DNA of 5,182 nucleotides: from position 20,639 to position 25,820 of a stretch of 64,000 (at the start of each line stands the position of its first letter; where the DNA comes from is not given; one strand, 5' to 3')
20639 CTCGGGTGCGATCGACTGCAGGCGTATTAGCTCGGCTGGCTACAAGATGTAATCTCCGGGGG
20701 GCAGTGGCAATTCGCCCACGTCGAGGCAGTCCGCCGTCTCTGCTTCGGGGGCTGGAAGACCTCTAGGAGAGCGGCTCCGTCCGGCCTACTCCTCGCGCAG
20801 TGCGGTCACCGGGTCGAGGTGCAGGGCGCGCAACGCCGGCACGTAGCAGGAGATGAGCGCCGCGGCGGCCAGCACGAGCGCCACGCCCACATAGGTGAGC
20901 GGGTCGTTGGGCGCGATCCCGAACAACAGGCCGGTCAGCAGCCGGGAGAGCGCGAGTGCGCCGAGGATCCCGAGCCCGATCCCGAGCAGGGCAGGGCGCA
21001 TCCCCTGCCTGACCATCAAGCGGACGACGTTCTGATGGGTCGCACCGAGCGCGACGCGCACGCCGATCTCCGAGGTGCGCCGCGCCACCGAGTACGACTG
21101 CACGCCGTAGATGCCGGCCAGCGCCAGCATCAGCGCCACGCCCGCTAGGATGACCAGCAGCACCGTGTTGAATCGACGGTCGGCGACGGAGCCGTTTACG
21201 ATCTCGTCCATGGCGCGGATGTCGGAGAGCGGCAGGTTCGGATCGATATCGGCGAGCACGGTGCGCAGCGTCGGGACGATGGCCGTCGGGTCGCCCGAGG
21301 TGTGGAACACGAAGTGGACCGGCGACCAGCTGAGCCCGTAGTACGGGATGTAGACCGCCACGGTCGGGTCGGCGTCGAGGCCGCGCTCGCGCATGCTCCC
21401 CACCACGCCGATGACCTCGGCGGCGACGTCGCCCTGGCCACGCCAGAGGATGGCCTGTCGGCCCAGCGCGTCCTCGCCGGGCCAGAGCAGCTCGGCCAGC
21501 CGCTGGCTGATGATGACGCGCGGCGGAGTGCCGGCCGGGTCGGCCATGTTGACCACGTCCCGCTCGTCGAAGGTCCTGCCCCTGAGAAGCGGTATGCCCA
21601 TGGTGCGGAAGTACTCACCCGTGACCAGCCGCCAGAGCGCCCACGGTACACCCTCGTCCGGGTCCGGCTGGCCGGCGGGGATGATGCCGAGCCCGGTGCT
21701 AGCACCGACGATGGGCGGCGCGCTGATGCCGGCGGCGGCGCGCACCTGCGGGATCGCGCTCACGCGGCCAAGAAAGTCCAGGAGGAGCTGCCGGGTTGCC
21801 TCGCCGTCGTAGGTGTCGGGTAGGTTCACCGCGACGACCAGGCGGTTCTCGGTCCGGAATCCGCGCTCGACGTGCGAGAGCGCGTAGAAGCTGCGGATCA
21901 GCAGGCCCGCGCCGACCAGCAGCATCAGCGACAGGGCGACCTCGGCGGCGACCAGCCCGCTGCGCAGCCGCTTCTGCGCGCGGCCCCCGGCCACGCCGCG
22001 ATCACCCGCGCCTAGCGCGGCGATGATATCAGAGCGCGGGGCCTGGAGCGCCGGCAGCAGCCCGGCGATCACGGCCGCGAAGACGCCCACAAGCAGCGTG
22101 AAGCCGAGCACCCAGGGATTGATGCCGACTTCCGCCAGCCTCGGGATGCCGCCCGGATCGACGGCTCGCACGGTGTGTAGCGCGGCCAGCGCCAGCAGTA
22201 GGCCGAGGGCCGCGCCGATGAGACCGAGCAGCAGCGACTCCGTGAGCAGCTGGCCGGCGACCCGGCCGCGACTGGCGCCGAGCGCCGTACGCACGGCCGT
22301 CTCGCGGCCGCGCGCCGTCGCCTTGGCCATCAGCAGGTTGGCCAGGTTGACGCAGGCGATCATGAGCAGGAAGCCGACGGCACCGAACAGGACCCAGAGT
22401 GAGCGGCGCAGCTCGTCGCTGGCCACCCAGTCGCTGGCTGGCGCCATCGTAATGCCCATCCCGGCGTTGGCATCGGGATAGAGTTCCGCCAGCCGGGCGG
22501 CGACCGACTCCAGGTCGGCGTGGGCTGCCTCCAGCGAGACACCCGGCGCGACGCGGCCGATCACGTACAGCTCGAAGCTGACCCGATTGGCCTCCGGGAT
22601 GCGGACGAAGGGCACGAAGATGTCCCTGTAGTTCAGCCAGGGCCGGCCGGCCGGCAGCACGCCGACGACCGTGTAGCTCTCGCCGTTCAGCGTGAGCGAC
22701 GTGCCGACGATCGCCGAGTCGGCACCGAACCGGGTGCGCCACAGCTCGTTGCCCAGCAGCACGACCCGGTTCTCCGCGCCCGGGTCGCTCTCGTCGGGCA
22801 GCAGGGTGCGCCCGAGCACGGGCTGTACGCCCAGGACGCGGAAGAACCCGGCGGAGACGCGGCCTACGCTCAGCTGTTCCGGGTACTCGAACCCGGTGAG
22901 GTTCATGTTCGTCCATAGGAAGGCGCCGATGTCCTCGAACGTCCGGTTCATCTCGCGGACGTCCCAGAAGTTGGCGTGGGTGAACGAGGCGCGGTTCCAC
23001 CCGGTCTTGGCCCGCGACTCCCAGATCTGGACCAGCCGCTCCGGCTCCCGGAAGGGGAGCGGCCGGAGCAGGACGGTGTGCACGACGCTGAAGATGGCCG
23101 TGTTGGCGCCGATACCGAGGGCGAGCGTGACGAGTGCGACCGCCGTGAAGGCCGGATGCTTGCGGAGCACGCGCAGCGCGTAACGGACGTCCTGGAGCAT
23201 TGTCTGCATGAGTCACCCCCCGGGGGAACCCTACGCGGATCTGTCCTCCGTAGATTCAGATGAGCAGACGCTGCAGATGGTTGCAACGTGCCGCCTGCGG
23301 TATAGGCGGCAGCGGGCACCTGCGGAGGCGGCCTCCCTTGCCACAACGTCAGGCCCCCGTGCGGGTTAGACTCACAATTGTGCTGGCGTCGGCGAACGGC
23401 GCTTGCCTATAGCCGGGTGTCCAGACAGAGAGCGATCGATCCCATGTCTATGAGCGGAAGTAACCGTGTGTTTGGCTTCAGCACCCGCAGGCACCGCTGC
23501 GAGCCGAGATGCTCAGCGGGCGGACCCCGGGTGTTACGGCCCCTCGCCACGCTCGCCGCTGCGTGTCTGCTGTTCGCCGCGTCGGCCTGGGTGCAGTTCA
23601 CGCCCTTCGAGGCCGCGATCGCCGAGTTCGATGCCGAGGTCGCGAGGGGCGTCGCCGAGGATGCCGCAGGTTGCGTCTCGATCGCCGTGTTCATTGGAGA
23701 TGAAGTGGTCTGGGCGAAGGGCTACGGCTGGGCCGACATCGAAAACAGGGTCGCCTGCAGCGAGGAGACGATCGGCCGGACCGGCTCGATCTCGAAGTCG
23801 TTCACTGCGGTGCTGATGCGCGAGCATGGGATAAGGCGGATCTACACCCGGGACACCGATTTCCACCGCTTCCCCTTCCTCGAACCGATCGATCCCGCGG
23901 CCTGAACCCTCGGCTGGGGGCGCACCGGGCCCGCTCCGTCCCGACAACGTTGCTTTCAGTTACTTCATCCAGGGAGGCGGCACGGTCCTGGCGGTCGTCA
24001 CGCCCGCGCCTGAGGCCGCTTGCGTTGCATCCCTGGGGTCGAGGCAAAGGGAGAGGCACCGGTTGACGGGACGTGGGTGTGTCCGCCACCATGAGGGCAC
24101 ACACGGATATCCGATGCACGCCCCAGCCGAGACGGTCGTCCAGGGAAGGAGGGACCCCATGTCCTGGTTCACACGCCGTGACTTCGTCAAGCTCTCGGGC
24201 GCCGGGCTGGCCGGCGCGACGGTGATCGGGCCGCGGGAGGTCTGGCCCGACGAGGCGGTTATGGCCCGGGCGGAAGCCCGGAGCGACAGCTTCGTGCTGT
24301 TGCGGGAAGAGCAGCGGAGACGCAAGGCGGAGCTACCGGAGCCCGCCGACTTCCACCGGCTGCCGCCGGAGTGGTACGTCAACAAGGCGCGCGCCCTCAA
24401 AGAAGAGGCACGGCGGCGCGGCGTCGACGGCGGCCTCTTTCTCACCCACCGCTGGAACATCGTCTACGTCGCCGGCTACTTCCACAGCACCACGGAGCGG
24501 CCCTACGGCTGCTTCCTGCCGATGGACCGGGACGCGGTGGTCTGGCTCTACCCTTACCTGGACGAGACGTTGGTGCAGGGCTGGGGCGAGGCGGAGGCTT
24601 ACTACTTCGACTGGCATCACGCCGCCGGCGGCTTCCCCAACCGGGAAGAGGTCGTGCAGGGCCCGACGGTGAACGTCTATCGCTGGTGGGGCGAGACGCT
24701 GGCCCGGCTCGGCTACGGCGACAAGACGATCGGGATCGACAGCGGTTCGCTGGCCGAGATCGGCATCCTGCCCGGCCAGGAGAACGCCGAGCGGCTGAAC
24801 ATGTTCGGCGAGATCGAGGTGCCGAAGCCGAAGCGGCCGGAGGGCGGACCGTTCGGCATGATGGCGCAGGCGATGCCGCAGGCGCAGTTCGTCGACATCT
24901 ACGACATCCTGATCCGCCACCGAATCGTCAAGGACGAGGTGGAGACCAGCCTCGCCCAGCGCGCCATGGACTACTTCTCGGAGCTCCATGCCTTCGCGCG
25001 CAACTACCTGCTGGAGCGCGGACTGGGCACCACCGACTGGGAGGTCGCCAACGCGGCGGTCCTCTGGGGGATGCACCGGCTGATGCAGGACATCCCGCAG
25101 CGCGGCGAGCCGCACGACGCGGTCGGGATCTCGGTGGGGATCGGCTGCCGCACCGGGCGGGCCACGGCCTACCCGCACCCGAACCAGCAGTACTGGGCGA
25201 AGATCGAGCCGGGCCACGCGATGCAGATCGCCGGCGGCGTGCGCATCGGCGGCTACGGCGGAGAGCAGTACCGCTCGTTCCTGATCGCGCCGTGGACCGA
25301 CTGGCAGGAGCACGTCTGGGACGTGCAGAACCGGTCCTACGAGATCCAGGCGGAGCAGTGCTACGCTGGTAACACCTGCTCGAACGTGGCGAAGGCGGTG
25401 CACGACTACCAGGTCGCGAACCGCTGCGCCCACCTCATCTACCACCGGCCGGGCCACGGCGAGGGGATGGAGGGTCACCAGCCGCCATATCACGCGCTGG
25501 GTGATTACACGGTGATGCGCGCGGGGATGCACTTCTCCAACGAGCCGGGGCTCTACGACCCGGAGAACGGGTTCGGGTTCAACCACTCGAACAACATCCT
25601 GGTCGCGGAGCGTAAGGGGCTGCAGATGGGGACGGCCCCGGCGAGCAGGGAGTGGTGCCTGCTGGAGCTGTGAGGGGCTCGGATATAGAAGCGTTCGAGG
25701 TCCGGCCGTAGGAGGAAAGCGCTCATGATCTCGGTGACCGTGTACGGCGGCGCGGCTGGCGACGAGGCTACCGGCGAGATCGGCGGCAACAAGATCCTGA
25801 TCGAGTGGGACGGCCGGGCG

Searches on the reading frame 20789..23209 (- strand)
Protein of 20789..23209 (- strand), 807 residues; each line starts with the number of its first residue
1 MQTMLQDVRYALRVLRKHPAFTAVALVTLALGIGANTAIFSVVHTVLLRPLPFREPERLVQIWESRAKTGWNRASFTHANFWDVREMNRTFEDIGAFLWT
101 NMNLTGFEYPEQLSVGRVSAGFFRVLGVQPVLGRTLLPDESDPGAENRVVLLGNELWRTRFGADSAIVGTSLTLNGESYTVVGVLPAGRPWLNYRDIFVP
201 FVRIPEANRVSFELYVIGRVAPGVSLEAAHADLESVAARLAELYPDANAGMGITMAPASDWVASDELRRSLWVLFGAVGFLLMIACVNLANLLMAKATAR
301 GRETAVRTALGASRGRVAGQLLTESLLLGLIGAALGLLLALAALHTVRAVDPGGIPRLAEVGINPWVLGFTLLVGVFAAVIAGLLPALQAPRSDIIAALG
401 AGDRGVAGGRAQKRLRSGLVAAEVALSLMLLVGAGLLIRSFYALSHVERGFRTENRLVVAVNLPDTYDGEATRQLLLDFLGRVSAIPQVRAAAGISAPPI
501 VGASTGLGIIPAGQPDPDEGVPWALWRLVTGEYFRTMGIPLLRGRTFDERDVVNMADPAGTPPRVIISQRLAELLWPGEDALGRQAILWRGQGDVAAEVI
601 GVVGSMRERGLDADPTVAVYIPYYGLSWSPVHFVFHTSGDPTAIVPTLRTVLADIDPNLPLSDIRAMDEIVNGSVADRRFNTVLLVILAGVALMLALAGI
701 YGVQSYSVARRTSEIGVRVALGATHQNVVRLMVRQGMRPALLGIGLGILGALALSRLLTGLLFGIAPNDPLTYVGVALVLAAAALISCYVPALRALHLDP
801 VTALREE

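Call 40: search_protein_families(library=pfam, proteins=[window:20789-23209:-], max_evalue=0.001)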
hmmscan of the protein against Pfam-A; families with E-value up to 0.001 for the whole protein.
window:20789-23209:- (807 aa): 2 families
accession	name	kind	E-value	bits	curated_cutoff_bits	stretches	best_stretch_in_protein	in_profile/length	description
PF12704.14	MacB_PCD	-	3.7e-33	116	27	2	22-235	1-206/207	MacB-like periplasmic core domain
PF02687.27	FtsX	-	3.7e-26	92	25.5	2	277-390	3-115/120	FtsX-like permease C-terminal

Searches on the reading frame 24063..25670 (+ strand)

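Call 40: search_protein_families(library=pfam, proteins=[window:24063-25670:+], max_evalue=0.001)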
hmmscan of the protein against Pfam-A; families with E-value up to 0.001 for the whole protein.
window:24063-25670:+ (536 aa): 1 family
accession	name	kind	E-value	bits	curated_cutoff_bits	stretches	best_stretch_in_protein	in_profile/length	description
PF00557.29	Peptidase_M24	-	8e-21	75.2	23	1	318-515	23-207/208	Metallopeptidase family M24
